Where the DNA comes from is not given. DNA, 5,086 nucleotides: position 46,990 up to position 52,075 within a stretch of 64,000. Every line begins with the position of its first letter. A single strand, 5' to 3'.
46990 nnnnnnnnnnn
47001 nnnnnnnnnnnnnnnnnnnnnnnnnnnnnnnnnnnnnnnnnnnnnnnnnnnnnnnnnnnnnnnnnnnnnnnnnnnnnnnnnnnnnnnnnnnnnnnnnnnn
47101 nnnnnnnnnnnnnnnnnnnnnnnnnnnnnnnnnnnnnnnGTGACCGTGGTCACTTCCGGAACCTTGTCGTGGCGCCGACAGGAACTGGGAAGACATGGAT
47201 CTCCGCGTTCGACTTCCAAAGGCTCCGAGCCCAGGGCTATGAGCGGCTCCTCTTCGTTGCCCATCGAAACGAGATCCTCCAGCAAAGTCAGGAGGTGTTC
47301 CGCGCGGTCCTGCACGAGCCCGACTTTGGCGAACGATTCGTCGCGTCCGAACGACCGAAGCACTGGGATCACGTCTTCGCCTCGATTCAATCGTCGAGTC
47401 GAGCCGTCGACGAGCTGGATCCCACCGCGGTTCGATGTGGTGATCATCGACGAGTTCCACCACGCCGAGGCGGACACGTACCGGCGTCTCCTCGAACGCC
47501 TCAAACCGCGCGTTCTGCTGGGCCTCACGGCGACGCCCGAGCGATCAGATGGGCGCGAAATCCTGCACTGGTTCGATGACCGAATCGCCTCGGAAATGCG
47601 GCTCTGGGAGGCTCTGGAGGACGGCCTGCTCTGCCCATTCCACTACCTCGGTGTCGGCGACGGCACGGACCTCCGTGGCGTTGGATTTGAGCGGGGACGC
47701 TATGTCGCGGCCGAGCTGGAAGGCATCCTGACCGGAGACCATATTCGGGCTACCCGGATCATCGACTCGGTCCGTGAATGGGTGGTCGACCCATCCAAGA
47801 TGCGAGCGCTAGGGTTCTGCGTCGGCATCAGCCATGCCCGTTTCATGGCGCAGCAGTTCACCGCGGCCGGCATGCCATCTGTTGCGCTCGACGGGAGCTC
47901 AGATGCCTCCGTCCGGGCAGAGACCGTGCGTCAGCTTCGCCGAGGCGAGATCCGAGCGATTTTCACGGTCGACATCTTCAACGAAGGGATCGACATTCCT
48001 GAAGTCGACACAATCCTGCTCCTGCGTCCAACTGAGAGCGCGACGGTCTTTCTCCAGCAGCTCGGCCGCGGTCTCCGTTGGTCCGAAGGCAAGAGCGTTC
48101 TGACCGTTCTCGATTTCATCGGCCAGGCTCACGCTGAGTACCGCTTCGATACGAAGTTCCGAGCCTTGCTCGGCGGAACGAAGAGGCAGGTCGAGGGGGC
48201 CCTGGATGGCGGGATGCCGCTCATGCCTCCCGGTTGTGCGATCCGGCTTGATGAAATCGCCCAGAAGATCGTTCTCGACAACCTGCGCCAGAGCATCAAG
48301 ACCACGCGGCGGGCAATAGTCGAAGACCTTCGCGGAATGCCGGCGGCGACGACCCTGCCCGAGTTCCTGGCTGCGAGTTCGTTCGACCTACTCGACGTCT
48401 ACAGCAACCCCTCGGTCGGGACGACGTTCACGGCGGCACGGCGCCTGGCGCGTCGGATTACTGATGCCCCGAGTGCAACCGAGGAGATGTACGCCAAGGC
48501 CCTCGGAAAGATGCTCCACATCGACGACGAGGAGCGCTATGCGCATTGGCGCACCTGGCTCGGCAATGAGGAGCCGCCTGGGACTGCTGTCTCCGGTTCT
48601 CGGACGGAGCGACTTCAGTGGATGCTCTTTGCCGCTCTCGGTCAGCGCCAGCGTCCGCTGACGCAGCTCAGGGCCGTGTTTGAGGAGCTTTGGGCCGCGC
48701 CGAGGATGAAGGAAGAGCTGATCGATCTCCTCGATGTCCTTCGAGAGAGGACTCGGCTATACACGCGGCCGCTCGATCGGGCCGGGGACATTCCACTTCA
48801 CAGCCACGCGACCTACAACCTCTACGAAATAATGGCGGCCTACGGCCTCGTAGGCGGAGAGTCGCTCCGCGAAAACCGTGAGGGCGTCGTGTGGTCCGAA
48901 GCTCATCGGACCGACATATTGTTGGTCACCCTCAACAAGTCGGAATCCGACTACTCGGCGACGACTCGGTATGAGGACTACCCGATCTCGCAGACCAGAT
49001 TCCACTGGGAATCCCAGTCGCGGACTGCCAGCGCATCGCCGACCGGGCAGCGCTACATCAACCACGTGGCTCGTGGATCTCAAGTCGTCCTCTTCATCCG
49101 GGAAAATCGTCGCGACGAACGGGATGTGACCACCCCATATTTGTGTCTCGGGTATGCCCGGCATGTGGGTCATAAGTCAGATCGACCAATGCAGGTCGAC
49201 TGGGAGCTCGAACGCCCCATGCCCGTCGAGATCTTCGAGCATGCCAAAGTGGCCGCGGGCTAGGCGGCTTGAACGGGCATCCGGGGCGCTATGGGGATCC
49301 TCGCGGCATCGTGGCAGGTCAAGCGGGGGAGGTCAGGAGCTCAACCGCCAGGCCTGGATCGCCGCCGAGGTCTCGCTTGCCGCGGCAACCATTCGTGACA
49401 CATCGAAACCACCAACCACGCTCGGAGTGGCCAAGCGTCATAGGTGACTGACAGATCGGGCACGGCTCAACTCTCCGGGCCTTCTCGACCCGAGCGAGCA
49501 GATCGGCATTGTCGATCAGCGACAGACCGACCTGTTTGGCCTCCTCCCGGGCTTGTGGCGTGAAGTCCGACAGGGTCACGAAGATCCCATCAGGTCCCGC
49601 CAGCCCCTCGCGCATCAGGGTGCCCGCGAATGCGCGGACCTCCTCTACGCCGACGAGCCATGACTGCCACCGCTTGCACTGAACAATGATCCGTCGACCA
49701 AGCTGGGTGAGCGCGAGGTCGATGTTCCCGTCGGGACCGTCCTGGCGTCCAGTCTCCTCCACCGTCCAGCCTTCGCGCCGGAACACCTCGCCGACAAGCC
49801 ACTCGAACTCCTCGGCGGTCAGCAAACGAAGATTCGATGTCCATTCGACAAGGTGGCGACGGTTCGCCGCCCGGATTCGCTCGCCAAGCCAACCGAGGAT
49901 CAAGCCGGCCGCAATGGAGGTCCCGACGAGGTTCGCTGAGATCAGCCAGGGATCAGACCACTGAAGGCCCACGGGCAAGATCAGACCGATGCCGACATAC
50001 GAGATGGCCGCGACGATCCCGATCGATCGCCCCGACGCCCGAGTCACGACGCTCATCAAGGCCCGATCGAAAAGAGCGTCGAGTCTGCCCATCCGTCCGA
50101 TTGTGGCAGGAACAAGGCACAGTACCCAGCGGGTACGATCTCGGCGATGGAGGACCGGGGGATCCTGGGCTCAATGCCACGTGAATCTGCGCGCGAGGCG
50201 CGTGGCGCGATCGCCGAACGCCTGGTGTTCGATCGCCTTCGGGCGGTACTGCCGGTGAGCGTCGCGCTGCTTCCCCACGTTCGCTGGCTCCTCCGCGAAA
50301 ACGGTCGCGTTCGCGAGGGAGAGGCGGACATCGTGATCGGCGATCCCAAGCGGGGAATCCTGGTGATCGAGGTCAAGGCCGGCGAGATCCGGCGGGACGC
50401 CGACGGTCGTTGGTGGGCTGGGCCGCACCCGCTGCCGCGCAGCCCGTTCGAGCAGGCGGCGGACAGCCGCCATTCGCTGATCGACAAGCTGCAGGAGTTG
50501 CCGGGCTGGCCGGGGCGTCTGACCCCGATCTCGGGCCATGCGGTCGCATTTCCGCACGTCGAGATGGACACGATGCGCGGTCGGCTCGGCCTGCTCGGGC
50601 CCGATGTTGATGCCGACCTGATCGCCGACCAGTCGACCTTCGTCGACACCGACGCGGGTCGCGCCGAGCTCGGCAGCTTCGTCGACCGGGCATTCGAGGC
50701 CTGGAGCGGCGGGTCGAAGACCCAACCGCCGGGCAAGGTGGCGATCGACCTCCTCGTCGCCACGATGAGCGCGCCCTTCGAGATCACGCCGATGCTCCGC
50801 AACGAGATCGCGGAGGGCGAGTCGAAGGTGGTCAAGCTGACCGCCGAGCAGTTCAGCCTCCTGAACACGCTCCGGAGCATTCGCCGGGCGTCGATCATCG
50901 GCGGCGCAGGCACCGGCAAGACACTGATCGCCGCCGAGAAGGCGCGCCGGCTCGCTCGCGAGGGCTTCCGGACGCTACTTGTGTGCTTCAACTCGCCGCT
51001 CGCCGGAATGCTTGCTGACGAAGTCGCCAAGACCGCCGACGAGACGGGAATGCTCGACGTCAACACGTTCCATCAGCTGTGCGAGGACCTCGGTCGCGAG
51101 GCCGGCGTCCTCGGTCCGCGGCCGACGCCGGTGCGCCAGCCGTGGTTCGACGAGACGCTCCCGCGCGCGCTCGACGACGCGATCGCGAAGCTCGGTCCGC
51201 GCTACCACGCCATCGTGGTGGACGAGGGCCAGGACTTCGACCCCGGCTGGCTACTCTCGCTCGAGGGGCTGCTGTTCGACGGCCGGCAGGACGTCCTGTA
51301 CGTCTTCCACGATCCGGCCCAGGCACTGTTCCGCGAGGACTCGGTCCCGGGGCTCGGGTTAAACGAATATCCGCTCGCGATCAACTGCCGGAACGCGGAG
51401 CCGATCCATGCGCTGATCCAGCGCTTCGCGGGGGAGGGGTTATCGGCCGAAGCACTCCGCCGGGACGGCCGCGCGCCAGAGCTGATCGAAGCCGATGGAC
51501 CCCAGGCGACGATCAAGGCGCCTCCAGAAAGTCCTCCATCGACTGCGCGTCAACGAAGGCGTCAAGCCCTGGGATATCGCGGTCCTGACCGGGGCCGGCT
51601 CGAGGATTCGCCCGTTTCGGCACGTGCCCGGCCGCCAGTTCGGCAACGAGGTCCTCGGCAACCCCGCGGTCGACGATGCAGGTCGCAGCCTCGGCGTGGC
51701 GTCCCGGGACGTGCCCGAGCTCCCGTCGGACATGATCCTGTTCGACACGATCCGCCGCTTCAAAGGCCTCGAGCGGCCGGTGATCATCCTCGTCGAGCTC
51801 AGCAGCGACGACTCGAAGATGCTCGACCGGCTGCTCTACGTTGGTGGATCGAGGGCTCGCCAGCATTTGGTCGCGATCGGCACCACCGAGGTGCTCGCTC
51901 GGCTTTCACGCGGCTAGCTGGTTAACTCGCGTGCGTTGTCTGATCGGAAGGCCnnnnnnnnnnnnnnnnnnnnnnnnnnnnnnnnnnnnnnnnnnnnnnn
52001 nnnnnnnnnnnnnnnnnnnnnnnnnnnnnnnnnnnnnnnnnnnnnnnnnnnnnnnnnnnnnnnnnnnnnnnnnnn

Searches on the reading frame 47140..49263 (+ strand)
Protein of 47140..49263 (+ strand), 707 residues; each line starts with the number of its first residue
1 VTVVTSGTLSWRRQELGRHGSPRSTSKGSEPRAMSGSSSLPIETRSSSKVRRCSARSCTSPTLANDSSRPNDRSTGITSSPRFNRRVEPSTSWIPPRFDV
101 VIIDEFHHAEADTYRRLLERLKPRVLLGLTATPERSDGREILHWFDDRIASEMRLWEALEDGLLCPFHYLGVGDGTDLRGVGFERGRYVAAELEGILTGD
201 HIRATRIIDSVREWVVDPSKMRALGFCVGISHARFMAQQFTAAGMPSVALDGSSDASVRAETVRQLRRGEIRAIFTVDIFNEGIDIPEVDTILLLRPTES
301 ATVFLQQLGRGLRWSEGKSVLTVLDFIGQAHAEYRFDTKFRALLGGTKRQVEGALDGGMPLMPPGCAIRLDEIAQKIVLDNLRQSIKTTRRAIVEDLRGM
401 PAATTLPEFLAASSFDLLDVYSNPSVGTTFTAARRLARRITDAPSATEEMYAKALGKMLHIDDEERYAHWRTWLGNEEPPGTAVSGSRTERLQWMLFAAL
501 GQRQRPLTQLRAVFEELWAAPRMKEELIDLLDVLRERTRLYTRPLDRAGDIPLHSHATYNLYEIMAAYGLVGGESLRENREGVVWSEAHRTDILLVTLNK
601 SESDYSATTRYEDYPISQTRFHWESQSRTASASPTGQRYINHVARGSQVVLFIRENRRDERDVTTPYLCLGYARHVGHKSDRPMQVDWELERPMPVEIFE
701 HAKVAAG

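Call 42: search_protein_families(library=pfam, proteins=[window:47140-49263:+], max_evalue=0.001)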
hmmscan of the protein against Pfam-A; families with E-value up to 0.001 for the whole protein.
window:47140-49263:+ (707 aa): 4 families
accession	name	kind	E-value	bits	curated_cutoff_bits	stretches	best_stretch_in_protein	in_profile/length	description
PF11907.13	DUF3427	-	4.5e-21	75.8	27.7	1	506-701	82-278/280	Domain of unknown function (DUF3427)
PF00271.37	Helicase_C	-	8.8e-13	48.9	23.5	1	220-314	15-109/110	Helicase conserved C-terminal domain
PF04851.21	ResIII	-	2.5e-11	44.2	22.5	1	81-135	108-164/164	Type III restriction enzyme, res subunit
PF18766.7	SWI2_SNF2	-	0.00028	21.1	26.7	1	100-171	121-192/221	SWI2/SNF2 ATPase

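Call 87: search_protein_families(library=padloc, proteins=[window:47140-49263:+], max_evalue=0.001)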
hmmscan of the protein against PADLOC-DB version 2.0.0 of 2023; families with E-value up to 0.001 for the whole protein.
window:47140-49263:+ (707 aa): 13 families
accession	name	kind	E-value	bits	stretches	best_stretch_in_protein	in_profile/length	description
PDLC03659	mREase_IV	-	1e-158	528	1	93-701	331-938/945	Type IV methyl-directed restriction enzyme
PDLC03658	mREase_IV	-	5.1e-58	194.6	2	97-336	335-567/953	Type IV methyl-directed restriction enzyme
PDLC02707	PbeA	-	2.6e-22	77.2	2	226-332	529-635/672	PbeA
PDLC02704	PbeA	-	2.8e-20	70.4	2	244-331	561-648/682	PbeA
PDLC02705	PbeA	-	8.4e-12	42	1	209-333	514-641/691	PbeA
PDLC02706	PbeA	-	1.4e-10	38.4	1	254-330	599-675/722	PbeA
PDLC03049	REase_I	-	1.8e-10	37.5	1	97-204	284-390/807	Type I restriction enzyme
PDLC03047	REase_I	-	8.7e-10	35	1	270-314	659-703/1107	Type I restriction enzyme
PDLC02703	PbeA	-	1.8e-07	28.2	0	262-332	547-619/626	PbeA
PDLC03597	REase_MTase_IIG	-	1.4e-05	20.8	1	250-319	524-600/1646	Type IIG restriction enzyme-methyltransferase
PDLC03051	REase_MTase_I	-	9.5e-05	17.6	1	270-319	556-605/1591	Type I restriction enzyme-methyltransferase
PDLC01089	C3a193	-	0.00026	17.5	1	252-321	520-588/983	poss. alt. Cas3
PDLC03647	REase_III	-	0.0007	15.8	0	271-315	507-551/989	Type III restriction enzyme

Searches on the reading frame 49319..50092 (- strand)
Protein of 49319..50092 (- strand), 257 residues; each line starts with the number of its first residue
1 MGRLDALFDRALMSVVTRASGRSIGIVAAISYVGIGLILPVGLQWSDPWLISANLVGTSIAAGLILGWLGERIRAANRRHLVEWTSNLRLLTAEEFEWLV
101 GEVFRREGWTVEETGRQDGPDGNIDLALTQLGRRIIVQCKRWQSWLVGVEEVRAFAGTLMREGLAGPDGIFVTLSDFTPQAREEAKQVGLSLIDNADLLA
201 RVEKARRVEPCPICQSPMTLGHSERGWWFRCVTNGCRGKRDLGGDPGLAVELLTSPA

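Call 42: search_protein_families(library=pfam, proteins=[window:49319-50092:-], max_evalue=0.001)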
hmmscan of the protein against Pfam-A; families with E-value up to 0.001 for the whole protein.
window:49319-50092:- (257 aa): 2 families
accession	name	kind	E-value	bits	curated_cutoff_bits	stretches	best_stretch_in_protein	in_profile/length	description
PF04471.18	Mrr_cat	-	4.9e-25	88.3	21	1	91-200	4-113/115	Restriction endonuclease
PF22722.2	NA-iREase1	-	6.6e-06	26.5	27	1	102-189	7-92/106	NACHT-associated inactive Restriction Endonuclease 1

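Call 87: search_protein_families(library=padloc, proteins=[window:49319-50092:-], max_evalue=0.001)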
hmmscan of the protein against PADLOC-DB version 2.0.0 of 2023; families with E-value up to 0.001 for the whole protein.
window:49319-50092:- (257 aa): 6 families
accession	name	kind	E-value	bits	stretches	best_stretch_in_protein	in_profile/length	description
PDLC03657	mREase_IV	-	4.9e-10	37.2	1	96-198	177-287/317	Type IV methyl-directed restriction enzyme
PDLC04819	PDC-S02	-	1.8e-09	35.3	1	90-201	195-305/334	-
PDLC04806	PDC-S02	-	1.9e-09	35.3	1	88-193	182-288/324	-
PDLC04815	PDC-S02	-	2.5e-06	25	1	94-202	208-318/346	-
PDLC03663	mREase_IV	-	9.1e-06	22.6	1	90-199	411-520/544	Type IV methyl-directed restriction enzyme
PDLC00631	ZorD1|ZorD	-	1.1e-05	21.4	1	90-203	947-1061/1071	"SWI2/SNF2 helicase, Mrr-like nuclease"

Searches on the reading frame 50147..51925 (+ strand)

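Call 42: search_protein_families(library=pfam, proteins=[window:50147-51925:+], max_evalue=0.001)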
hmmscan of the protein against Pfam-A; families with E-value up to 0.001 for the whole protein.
window:50147-51925:+ (592 aa): 6 families
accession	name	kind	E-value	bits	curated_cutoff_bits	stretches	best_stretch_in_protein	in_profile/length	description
PF08378.17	NERD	-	2.6e-07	31.6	22.1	1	19-115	1-95/111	Nuclease-related domain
PF13245.12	AAA_19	-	4e-07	30.7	25.1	1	248-378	14-116/134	AAA domain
PF00580.27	UvrD-helicase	-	7.2e-07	29.6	23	1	247-315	15-89/271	UvrD/REP helicase N-terminal domain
PF13191.12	AAA_16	-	1.6e-05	25.9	32.6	1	239-375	13-155/167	AAA ATPase domain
PF13604.12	AAA_30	-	0.0006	20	27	0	231-360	2-96/191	AAA domain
PF09848.15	SLFN-g3_helicase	-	0.00085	19.1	24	0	250-362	6-89/354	Schlafen group 3, DNA/RNA helicase domain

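Call 87: search_protein_families(library=padloc, proteins=[window:50147-51925:+], max_evalue=0.001)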
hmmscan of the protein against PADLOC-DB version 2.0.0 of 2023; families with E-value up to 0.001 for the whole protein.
window:50147-51925:+ (592 aa): 8 families
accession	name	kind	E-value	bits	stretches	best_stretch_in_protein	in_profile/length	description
PDLC03813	RTasNERD-Hel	-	9.7e-40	135.1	1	44-427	36-372/519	DRT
PDLC01087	C3a187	-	3.8e-21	73.5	1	232-427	198-399/559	NERD+UvrD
PDLC02350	AbiO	-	3.1e-05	20.9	1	231-281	179-228/468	AbiO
PDLC03802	RTasHel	-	6e-05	20.1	1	250-316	23-93/675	DRT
PDLC02372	Nhi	-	0.00029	17.6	1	231-279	183-232/470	-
PDLC00132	GajB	-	0.0004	17.1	0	230-315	3-88/625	UrvD helicase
PDLC00104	GajB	-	0.00042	17.2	0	243-315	13-91/574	UrvD helicase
PDLC00141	GajB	-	0.00091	15.6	0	242-322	12-99/572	UrvD helicase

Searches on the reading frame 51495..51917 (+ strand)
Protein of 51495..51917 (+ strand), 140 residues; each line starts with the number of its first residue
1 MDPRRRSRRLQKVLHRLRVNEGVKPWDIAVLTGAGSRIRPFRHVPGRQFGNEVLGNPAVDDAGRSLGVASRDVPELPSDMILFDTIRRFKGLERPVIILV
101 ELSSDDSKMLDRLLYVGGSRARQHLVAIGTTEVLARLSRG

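Call 42: search_protein_families(library=pfam, proteins=[window:51495-51917:+], max_evalue=0.001)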
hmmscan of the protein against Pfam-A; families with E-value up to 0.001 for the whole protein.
window:51495-51917:+ (140 aa): 1 family
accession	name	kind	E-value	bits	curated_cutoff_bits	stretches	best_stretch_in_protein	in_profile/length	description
PF13538.12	UvrD_C_2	-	1.1e-09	38.4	27.4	1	83-126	4-50/52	UvrD-like helicase C-terminal domain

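Call 87: search_protein_families(library=padloc, proteins=[window:51495-51917:+], max_evalue=0.001)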
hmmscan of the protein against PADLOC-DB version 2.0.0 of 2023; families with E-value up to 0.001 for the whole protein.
window:51495-51917:+ (140 aa): 1 family
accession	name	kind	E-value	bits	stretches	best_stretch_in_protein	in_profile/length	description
PDLC03813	RTasNERD-Hel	-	5.8e-06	23.7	1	78-127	457-509/519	DRT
